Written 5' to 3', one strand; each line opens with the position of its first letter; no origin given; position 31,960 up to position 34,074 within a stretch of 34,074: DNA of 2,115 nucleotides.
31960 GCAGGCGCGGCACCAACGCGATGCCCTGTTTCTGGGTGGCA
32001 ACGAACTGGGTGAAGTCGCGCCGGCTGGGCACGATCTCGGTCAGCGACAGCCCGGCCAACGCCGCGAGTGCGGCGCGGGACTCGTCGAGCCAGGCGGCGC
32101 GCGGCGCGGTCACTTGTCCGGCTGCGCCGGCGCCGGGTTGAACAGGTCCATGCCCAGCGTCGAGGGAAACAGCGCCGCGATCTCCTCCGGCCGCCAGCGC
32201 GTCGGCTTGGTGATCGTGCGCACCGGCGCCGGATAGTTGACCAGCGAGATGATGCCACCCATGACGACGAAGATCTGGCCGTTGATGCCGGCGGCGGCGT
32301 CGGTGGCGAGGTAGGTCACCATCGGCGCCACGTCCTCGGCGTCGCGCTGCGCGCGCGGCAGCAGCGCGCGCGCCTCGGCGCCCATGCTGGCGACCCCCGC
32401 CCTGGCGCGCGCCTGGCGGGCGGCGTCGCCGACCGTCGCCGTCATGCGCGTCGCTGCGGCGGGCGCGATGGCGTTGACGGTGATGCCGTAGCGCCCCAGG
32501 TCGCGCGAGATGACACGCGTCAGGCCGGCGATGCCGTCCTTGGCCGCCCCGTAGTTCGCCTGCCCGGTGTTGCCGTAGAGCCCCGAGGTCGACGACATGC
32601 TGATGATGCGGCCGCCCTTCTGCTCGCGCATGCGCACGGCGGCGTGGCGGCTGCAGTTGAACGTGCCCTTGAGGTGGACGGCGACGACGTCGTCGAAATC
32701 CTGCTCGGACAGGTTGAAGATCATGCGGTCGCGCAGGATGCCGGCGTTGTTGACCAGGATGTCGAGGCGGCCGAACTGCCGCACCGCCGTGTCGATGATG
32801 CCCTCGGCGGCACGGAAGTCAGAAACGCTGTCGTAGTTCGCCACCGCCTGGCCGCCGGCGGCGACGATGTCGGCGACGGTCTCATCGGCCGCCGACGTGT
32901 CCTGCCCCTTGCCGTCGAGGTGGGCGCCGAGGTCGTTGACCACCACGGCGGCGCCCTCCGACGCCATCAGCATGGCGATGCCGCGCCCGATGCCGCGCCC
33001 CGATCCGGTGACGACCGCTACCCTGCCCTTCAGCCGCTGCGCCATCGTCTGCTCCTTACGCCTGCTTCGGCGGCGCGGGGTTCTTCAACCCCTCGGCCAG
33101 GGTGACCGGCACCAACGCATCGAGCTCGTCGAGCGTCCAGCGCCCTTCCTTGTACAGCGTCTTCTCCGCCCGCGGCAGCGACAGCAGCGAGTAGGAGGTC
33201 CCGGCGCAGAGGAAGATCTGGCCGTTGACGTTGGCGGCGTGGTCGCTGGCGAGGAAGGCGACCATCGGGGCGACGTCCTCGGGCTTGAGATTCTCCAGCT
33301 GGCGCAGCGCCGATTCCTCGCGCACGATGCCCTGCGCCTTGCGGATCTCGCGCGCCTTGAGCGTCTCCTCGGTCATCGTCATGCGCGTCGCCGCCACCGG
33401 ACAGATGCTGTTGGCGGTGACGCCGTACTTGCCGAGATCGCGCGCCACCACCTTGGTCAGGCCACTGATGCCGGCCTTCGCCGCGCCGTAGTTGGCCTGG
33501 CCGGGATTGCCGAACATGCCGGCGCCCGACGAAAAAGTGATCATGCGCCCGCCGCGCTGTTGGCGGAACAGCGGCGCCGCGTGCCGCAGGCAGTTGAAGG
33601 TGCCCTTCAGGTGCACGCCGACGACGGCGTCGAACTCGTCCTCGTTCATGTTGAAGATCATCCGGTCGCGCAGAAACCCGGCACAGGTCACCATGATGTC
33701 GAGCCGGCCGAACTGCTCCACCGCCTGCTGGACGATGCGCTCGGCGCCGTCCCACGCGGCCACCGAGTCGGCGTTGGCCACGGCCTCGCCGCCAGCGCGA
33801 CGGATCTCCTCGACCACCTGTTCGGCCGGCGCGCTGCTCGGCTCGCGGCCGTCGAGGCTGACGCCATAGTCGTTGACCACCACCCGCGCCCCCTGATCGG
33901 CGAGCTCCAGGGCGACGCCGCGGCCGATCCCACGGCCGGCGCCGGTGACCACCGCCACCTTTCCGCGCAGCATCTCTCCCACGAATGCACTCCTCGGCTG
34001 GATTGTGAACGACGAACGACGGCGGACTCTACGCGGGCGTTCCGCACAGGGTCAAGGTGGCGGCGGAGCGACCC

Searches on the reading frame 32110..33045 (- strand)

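Call 10: search_protein_families(library=pfam, proteins=[window:32110-33045:-], max_evalue=0.01)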
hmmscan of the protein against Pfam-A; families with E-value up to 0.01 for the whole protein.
window:32110-33045:- (311 aa): 3 families
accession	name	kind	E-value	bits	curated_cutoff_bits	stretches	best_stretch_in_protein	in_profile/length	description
PF00106.31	adh_short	-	8.2e-45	153.1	26.6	1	8-205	1-190/195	short chain dehydrogenase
PF13561.12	adh_short_C2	-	9.5e-44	150.2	27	1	17-265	6-235/236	Enoyl-(Acyl carrier protein) reductase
PF08659.16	KR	-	3e-15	57.1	22.6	1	11-178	4-162/180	KR domain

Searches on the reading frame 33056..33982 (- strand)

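Call 10: search_protein_families(library=pfam, proteins=[window:33056-33982:-], max_evalue=0.01)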
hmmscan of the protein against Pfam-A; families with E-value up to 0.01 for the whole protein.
window:33056-33982:- (308 aa): 3 families
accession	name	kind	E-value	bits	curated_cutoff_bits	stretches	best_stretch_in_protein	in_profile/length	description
PF13561.12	adh_short_C2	-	4e-47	161.2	27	1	14-258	1-230/236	Enoyl-(Acyl carrier protein) reductase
PF00106.31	adh_short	-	3.8e-46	157.5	26.6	1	8-204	1-189/195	short chain dehydrogenase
PF08659.16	KR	-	9.2e-22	78.3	22.6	1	11-177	4-161/180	KR domain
